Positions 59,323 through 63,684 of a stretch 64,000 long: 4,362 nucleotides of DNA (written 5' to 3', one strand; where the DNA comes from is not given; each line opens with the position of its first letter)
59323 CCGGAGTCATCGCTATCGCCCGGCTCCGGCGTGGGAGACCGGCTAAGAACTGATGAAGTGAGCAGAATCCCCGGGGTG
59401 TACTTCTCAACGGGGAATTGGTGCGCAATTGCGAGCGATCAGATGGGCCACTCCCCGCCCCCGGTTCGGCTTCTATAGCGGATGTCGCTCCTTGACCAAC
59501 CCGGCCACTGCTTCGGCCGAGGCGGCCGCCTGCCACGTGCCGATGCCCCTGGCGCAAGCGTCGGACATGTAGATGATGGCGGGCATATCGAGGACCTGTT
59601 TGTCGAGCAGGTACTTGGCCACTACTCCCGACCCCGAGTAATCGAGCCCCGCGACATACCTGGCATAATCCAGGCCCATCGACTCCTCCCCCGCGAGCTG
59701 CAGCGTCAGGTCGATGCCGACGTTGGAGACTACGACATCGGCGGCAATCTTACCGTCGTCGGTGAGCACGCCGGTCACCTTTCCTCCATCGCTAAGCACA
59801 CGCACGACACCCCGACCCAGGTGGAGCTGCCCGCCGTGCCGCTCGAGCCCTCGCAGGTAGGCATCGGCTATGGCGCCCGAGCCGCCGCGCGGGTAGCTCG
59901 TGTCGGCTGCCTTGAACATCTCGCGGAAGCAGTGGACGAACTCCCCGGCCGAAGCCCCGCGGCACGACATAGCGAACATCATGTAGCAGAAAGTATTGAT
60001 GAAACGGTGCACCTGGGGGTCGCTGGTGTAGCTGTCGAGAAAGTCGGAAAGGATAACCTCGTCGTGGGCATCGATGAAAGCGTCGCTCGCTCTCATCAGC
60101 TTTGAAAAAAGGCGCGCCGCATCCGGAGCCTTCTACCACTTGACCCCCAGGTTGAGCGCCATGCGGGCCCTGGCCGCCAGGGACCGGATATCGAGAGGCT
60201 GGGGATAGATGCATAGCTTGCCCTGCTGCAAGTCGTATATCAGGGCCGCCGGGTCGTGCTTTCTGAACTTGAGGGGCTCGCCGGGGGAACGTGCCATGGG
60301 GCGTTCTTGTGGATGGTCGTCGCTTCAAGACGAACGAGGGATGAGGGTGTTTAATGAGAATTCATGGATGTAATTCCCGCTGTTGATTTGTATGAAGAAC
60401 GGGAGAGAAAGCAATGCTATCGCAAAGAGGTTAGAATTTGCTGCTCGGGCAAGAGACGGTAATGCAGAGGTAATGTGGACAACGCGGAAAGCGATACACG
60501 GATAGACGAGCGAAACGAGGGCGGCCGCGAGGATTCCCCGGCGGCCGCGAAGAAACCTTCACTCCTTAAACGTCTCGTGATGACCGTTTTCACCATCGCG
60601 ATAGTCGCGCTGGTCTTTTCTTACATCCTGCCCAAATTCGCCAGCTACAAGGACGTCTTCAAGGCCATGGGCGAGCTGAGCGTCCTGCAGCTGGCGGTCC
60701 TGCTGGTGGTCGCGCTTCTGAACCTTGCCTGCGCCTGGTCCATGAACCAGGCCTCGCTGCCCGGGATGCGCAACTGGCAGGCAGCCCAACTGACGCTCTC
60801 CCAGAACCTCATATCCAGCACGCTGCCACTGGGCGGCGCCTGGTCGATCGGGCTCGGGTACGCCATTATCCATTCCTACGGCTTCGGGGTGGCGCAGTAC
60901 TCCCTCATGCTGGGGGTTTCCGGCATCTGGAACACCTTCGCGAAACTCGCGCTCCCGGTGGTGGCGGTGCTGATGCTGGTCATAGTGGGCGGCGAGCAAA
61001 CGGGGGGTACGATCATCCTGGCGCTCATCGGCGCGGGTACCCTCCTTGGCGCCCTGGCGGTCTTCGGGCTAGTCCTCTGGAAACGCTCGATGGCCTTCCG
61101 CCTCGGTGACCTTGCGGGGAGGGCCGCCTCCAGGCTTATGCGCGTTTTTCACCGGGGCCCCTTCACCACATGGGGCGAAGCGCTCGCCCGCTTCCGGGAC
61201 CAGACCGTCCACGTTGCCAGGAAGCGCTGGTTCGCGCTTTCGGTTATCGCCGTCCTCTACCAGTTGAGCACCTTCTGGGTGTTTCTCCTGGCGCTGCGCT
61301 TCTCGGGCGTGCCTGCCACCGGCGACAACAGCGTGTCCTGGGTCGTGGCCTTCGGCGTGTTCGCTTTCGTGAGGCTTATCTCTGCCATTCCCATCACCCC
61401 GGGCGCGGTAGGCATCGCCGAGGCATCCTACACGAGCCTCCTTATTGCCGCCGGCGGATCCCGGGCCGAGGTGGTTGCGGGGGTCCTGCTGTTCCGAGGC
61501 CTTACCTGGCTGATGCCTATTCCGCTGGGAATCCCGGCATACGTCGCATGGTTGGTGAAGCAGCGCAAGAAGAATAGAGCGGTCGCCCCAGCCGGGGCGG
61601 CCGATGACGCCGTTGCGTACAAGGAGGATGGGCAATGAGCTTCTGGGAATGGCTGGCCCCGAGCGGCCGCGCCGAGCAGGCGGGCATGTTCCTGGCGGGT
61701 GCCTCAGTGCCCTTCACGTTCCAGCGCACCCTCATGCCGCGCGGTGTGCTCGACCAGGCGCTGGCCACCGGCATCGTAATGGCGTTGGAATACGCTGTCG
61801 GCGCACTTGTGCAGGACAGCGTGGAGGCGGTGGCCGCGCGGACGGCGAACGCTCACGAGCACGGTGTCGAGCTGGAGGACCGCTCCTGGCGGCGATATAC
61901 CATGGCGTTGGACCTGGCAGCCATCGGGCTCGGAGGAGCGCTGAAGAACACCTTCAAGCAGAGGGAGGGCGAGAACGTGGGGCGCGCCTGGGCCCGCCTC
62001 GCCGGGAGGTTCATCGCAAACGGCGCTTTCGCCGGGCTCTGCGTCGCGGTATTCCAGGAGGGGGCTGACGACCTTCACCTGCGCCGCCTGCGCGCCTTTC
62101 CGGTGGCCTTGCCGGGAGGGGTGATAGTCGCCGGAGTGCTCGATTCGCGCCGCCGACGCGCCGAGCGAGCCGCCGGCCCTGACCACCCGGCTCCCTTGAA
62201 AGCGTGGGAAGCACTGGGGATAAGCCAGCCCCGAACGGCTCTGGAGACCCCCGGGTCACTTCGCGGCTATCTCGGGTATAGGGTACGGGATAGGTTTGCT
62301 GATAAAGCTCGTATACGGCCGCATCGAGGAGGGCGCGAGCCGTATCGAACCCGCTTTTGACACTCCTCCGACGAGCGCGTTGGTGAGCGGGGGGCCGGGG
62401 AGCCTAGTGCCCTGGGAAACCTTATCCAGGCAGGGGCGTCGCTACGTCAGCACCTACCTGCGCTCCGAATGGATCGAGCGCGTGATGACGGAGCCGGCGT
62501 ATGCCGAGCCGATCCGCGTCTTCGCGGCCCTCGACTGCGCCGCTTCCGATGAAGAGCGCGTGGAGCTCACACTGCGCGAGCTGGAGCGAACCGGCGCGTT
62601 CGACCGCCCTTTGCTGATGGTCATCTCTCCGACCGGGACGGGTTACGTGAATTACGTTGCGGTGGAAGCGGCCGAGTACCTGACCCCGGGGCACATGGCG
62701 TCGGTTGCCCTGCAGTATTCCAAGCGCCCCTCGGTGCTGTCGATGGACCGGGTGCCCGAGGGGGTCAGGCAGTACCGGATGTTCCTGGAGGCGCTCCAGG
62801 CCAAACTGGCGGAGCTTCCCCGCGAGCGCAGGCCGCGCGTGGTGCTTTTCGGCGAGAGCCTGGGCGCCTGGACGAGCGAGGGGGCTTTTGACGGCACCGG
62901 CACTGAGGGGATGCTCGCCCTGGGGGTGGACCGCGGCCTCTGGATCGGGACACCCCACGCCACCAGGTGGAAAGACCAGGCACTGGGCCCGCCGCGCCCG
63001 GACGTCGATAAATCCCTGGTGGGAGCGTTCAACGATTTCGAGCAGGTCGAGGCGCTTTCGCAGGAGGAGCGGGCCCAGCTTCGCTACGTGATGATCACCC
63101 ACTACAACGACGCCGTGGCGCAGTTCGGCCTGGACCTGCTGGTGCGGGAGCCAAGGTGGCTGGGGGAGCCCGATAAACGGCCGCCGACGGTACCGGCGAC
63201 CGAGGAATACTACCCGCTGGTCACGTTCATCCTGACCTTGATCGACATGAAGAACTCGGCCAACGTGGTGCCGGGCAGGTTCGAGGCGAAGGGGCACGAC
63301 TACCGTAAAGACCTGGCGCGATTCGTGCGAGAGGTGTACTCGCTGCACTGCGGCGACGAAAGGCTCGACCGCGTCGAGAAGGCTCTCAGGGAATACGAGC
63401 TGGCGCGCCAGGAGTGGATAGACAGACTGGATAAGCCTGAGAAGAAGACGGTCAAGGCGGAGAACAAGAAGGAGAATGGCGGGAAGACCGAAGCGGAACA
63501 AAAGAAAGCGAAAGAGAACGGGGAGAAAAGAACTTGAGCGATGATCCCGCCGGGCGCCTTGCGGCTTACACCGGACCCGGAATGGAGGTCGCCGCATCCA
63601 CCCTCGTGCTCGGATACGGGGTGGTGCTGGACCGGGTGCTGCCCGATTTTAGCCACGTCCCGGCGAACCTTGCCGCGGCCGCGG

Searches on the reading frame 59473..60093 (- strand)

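Call 11: search_protein_families(library=pfam, proteins=[window:59473-60093:-], max_evalue=0.001)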
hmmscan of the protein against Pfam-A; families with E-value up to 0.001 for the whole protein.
window:59473-60093:- (206 aa): 3 families
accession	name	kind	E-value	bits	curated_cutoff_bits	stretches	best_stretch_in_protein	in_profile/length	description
PF01593.30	Amino_oxidase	-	2.5e-08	34.1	19.8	1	10-128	132-257/443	Flavin containing amine oxidoreductase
PF07992.20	Pyr_redox_2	-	3.4e-05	23.8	26.1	1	72-162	182-263/291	Pyridine nucleotide-disulphide oxidoreductase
PF01266.30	DAO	-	0.00019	21.5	27.9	1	73-134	149-213/353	FAD dependent oxidoreductase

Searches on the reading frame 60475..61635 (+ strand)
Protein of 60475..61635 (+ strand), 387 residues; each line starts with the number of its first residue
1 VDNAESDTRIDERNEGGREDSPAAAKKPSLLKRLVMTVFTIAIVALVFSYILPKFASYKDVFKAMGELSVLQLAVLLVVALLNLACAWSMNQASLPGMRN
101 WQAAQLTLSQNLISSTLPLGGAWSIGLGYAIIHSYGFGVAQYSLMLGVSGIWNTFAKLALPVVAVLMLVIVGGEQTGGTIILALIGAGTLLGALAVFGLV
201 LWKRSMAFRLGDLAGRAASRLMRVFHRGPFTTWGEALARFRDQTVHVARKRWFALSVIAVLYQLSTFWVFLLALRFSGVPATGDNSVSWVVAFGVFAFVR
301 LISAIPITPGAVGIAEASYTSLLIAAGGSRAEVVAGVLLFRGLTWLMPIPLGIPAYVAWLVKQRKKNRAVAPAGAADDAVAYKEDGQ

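Call 11: search_protein_families(library=pfam, proteins=[window:60475-61635:+], max_evalue=0.001)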
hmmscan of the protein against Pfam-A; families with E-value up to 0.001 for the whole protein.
window:60475-61635:+ (387 aa): 1 family
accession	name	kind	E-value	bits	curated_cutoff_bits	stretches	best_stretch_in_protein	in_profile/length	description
PF03706.18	LPG_synthase_TM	-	4.8e-13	49.7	33.4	1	41-352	5-302/302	Lysylphosphatidylglycerol synthase TM region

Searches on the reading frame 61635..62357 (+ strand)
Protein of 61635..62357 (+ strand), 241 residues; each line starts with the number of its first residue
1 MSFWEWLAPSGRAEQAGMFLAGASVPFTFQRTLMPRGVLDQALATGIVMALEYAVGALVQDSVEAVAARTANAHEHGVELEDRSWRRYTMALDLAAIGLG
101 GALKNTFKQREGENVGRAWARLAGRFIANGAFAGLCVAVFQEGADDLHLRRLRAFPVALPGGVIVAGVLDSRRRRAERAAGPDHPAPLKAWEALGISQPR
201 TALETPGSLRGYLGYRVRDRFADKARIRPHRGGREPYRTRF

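Call 11: search_protein_families(library=pfam, proteins=[window:61635-62357:+], max_evalue=0.001)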
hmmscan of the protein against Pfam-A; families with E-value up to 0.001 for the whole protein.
window:61635-62357:+ (241 aa): 1 family
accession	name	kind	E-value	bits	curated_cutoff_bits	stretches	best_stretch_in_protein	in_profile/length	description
PF15420.11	Abhydrolase_9_N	-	0.0001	22.9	27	1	33-95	5-58/208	Alpha/beta-hydrolase family N-terminus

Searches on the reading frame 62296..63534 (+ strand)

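Call 11: search_protein_families(library=pfam, proteins=[window:62296-63534:+], max_evalue=0.001)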
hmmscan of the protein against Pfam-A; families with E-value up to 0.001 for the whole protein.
window:62296-63534:+ (413 aa): 2 families
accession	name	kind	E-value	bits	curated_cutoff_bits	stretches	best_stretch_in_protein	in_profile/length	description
PF10081.15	Abhydrolase_9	-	5.6e-61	206.6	26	1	73-349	1-276/288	Alpha/beta-hydrolase family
PF15420.11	Abhydrolase_9_N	-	7.7e-07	29.8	27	1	23-52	176-205/208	Alpha/beta-hydrolase family N-terminus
